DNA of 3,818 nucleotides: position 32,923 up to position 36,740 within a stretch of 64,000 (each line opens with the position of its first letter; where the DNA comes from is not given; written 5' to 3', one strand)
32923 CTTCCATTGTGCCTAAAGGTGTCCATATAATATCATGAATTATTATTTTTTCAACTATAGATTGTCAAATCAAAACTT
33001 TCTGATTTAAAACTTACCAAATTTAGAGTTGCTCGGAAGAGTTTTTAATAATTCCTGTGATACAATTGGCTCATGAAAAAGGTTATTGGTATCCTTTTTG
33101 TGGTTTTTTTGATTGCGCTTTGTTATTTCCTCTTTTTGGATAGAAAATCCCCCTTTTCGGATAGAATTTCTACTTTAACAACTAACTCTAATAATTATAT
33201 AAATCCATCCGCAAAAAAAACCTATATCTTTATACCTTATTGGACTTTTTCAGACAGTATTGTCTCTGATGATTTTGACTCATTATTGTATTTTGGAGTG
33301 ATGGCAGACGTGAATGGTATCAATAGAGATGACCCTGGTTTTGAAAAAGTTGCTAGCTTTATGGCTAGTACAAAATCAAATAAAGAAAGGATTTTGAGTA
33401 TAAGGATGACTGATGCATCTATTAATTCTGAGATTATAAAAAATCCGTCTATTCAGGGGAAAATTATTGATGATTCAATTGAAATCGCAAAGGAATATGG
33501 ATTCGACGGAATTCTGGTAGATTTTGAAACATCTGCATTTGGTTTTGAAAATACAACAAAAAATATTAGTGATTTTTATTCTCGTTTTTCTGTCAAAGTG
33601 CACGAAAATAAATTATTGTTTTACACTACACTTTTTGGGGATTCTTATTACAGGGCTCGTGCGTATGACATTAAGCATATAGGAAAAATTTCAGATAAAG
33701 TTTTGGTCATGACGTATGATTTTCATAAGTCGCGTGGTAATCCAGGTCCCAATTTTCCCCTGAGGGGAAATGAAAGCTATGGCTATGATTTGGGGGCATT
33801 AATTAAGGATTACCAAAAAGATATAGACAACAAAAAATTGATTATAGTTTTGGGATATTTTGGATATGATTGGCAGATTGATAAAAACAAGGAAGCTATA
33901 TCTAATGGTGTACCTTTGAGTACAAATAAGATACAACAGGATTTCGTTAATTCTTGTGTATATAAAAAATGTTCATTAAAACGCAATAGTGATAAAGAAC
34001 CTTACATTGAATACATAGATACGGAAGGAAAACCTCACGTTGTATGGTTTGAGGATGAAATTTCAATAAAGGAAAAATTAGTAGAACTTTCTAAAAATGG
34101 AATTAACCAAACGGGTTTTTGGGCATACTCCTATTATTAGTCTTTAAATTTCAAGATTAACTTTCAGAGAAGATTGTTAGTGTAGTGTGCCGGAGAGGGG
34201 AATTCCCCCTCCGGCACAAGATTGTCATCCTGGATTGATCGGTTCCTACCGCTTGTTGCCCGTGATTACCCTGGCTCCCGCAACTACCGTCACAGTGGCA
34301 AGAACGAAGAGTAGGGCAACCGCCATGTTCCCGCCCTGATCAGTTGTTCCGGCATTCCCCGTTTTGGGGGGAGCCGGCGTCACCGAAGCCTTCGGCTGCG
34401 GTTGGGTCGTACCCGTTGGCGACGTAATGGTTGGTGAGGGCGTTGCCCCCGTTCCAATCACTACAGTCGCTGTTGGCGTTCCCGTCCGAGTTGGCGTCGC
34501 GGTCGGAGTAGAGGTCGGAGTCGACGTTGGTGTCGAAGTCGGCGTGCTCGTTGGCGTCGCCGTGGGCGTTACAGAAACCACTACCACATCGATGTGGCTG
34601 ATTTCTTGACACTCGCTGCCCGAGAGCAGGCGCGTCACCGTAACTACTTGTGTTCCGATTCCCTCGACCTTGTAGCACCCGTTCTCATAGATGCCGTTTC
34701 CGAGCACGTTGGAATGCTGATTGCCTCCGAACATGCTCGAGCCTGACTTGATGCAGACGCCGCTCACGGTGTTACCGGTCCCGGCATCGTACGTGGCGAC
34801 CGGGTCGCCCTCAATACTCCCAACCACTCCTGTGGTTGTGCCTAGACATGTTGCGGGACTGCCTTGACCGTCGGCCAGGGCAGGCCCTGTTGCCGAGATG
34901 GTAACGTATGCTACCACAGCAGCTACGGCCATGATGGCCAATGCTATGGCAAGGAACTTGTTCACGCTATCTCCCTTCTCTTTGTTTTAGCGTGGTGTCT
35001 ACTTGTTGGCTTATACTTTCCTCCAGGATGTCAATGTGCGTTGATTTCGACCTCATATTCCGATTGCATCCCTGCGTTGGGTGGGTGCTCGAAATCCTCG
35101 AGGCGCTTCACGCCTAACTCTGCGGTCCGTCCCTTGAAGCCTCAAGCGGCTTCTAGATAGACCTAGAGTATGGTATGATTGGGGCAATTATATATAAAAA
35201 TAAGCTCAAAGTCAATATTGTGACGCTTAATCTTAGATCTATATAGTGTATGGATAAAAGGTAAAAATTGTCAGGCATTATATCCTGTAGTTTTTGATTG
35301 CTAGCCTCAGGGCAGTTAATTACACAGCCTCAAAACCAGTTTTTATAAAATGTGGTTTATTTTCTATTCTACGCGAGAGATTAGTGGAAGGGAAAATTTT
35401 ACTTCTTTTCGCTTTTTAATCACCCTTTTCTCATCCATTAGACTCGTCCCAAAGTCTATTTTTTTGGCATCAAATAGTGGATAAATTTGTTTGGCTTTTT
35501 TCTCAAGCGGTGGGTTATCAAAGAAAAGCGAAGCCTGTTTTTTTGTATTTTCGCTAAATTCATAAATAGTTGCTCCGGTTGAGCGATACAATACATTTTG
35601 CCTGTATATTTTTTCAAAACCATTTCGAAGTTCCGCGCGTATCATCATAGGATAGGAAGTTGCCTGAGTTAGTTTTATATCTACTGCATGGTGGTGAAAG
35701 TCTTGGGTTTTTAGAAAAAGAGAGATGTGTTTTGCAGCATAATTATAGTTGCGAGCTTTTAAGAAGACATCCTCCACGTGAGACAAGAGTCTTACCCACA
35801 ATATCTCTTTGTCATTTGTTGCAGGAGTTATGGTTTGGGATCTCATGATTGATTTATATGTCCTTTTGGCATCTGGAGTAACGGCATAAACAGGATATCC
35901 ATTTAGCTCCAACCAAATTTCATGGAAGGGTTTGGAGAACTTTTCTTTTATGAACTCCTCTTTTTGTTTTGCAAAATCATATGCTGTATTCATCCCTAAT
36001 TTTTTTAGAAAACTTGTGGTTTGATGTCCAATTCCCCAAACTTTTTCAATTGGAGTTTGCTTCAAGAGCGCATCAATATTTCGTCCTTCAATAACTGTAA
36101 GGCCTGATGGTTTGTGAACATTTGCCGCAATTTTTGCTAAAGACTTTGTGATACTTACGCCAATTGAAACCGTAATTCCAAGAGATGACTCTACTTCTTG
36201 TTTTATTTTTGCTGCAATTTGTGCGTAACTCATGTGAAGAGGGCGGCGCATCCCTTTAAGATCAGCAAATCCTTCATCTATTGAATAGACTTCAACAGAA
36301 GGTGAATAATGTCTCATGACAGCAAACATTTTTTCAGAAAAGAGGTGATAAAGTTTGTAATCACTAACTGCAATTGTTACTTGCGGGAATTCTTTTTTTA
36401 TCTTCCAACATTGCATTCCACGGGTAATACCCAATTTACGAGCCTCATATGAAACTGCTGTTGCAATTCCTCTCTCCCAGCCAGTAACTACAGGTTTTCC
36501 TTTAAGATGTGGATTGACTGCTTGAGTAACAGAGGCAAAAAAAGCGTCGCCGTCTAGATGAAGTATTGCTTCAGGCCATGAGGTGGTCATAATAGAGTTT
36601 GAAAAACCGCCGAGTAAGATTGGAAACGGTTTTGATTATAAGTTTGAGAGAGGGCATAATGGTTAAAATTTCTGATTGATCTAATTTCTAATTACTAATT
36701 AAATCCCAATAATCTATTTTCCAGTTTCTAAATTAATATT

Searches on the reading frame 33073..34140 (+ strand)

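Call 78: search_protein_families(library=pfam, proteins=[window:33073-34140:+], max_evalue=0.01)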
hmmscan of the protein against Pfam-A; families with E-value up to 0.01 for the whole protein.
window:33073-34140:+ (355 aa): 2 families
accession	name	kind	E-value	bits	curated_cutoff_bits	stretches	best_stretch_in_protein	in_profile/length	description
PF00704.34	Glyco_hydro_18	-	1.9e-21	77.5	29.6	1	42-353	17-315/317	Glycosyl hydrolases family 18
PF03644.19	Glyco_hydro_85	-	6.1e-05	23.1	22.2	1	125-186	77-143/302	Glycosyl hydrolase family 85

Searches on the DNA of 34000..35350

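Call 79: search_rna_families(source=window, start=34000, end=35350, threshold=evalue, max_evalue=1)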
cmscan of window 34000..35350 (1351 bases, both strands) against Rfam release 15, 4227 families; matches with E-value up to 1: 0.
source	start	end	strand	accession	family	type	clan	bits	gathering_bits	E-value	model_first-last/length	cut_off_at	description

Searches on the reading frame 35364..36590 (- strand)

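Call 78: search_protein_families(library=pfam, proteins=[window:35364-36590:-], max_evalue=0.01)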
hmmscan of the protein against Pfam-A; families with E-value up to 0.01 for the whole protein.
window:35364-36590:- (408 aa): 3 families
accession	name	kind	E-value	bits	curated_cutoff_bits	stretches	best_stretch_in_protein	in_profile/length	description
PF00817.25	IMS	-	1.2e-40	139.2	23.2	1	12-157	1-148/148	impB/mucB/samB family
PF11799.13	IMS_C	-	9e-15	55.5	20.7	1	246-355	2-109/109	impB/mucB/samB family C-terminal domain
PF11798.14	IMS_HHH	-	0.0032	18.1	24.4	1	171-199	3-31/32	IMS family HHH motif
